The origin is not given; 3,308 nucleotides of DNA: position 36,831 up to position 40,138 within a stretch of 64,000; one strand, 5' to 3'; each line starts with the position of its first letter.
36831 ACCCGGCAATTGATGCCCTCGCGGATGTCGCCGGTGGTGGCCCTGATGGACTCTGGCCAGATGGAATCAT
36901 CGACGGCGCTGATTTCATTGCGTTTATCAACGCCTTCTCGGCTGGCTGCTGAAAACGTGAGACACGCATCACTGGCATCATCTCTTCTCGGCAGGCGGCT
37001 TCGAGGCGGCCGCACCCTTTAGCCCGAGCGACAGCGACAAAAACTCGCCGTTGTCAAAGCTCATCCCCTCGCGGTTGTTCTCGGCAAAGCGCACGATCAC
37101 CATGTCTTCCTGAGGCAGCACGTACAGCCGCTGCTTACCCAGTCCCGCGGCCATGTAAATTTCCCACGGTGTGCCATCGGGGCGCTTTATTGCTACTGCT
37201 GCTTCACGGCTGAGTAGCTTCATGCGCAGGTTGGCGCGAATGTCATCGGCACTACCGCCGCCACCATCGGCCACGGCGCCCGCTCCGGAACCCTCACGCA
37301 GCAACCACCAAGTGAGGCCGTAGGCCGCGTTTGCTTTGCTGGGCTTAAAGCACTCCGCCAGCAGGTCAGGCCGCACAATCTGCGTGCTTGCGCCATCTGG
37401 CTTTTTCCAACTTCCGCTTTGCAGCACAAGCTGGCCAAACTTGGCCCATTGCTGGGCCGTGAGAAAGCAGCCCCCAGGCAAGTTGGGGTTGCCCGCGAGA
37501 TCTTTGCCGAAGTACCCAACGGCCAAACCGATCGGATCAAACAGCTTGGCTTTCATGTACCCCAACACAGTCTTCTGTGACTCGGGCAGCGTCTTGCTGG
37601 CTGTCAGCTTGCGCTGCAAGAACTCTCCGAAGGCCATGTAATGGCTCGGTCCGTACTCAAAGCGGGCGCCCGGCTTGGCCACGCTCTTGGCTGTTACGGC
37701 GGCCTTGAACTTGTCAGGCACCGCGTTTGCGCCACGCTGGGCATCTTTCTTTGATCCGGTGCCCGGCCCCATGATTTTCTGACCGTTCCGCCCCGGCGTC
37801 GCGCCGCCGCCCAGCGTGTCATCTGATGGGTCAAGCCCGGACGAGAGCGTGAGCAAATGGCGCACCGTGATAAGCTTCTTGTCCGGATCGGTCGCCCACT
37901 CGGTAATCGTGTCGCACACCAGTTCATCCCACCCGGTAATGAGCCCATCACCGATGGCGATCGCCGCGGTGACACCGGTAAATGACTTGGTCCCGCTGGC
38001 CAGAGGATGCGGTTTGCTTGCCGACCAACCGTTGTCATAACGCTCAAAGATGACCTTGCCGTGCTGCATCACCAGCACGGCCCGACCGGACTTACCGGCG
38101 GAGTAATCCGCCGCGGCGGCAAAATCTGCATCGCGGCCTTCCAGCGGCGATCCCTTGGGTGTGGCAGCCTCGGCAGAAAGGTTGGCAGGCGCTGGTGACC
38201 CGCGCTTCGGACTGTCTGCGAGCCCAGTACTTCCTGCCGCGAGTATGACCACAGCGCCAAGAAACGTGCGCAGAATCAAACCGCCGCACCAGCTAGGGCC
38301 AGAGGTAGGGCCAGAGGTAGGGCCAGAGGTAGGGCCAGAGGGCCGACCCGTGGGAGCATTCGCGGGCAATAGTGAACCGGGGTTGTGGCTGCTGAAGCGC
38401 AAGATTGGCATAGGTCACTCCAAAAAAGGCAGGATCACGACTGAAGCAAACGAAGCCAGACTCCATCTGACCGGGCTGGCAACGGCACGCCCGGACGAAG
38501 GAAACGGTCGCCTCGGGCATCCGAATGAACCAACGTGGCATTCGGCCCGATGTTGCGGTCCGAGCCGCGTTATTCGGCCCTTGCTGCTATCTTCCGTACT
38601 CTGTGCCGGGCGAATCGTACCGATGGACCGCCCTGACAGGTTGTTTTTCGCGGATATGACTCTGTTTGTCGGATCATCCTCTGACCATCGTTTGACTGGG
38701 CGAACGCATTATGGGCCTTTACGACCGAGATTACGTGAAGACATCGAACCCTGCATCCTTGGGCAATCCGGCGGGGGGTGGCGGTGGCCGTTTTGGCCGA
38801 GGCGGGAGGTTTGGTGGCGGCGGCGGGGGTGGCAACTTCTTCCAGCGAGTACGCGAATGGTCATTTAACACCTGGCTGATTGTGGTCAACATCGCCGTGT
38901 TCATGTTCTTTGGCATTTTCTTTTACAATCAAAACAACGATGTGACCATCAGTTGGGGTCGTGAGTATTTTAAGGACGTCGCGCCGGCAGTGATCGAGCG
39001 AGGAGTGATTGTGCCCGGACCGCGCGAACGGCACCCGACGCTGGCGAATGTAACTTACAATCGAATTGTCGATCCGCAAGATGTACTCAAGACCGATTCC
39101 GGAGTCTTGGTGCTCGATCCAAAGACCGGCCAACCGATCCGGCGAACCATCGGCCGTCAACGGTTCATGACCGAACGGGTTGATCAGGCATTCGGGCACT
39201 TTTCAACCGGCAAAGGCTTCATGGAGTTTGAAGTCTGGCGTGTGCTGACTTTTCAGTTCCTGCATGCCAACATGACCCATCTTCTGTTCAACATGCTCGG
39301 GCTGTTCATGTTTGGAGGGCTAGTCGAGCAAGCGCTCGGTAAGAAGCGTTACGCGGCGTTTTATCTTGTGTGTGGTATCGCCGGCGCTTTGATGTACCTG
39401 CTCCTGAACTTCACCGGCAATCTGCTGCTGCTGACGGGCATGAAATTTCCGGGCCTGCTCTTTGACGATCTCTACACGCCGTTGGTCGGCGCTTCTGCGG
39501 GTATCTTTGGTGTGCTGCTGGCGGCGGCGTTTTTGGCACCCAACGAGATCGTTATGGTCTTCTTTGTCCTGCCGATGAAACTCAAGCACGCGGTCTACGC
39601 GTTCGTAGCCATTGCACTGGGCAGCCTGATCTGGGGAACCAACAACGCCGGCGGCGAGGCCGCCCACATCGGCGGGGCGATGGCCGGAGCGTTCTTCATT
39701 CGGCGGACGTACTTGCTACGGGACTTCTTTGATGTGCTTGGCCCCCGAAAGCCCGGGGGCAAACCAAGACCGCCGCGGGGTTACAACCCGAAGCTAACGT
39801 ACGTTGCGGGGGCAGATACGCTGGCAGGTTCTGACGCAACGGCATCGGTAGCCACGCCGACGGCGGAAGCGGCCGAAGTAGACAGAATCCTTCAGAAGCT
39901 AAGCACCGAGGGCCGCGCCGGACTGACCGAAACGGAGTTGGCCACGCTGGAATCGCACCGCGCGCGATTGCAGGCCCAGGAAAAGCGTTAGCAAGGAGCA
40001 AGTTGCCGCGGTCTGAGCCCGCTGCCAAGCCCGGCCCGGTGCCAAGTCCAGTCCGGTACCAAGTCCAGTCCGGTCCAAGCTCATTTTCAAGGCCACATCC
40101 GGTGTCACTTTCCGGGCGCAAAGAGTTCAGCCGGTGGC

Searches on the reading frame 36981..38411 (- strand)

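Call 37: search_protein_families(library=pfam, proteins=[window:36981-38411:-], max_evalue=0.001)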
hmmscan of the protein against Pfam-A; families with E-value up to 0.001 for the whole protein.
window:36981-38411:- (477 aa): 1 family
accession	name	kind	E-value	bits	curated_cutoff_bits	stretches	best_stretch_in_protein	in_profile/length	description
PF00144.29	Beta-lactamase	-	1.1e-18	67.9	27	1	105-387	12-291/329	Beta-lactamase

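Call 54: search_protein_families(library=ncbifam, proteins=[window:36981-38411:-], max_evalue=0.001)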
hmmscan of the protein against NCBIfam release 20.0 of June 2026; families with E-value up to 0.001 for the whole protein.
window:36981-38411:- (477 aa): 1 family
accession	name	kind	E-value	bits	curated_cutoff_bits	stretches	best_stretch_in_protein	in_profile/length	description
NF045925.1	3-sucCA_synth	equivalog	1.1e-12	47.2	800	2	232-371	154-280/498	3-succinylated cholic acid synthase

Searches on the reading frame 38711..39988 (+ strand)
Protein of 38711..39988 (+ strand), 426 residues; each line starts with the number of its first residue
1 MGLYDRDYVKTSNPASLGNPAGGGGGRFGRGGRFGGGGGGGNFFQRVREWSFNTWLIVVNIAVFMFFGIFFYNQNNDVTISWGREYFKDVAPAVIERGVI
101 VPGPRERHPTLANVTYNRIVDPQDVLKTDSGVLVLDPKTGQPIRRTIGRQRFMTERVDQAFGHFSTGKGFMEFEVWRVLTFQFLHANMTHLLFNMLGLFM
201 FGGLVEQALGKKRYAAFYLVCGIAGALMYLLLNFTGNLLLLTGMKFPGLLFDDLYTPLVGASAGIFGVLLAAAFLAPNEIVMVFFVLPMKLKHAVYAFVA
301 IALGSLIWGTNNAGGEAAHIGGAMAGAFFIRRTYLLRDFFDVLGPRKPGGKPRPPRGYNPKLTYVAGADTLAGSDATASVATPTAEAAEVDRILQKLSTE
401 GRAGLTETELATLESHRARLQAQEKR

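Call 37: search_protein_families(library=pfam, proteins=[window:38711-39988:+], max_evalue=0.001)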
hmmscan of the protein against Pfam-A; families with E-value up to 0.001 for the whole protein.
window:38711-39988:+ (426 aa): 2 families
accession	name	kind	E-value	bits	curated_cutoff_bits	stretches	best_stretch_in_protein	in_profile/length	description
PF01694.28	Rhomboid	-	9.1e-28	97.7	22.6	1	173-329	2-136/143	Rhomboid domain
PF08551.15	DUF1751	-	4.2e-05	24.5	22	1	175-234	8-67/99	Eukaryotic integral membrane protein (DUF1751)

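Call 54: search_protein_families(library=ncbifam, proteins=[window:38711-39988:+], max_evalue=0.001)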
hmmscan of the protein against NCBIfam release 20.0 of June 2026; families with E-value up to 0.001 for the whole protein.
window:38711-39988:+ (426 aa): 3 families
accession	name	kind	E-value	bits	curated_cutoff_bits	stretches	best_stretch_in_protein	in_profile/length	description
TIGR04239.1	rhombo_GlpG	equivalog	1.6e-08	34.6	250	1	168-230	128-190/271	rhomboid family intramembrane serine protease GlpG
TIGR03902.1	rhom_GG_sort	equivalog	5e-08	33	84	1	172-232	13-73/154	rhombosortase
NF008155.0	PRK10907.1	equivalog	1.2e-07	31.4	335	1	171-228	131-188/276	rhomboid family intramembrane serine protease GlpG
